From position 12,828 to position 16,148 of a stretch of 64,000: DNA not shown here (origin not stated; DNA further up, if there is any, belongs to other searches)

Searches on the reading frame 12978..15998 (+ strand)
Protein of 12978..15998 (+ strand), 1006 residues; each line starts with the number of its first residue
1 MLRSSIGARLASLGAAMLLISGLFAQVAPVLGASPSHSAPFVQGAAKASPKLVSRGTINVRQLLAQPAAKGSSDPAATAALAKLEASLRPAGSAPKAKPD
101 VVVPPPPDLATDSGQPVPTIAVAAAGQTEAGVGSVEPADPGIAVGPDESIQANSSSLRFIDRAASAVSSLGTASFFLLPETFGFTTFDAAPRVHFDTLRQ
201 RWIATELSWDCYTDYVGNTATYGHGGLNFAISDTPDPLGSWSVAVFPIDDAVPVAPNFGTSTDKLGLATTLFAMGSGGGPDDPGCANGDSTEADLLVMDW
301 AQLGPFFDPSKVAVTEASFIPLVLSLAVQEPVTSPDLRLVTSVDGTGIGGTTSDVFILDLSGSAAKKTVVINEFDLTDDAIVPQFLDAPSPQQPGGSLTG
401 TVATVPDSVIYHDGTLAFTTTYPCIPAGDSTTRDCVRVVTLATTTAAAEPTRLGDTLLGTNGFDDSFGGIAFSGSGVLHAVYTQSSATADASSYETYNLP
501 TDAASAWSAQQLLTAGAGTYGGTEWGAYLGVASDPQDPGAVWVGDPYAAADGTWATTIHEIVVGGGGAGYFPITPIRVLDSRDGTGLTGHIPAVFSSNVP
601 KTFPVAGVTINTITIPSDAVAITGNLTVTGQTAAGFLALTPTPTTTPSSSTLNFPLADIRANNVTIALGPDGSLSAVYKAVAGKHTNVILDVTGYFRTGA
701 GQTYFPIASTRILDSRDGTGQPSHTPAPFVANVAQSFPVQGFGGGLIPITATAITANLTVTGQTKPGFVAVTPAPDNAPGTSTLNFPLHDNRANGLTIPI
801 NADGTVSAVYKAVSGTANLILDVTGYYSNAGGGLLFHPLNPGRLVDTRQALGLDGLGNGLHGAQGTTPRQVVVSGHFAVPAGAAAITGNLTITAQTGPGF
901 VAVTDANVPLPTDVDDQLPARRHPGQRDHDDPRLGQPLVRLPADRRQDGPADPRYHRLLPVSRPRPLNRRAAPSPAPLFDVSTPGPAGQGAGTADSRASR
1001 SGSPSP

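Call 9: search_protein_families(library=pfam, proteins=[window:12978-15998:+])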
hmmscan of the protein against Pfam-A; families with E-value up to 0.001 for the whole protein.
window:12978-15998:+ (1006 aa): 0 families

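Call 32: search_protein_families(library=ncbifam, proteins=[window:12978-15998:+], max_evalue=0.00001)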
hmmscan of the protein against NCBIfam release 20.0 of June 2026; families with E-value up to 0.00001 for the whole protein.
window:12978-15998:+ (1006 aa): 0 families

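Call 65: search_solved_structures(query=window:12978-15698:+, max_evalue=0.1)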
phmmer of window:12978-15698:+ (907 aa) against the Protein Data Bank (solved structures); distinct sequences matched with E-value up to 0.1: 0.
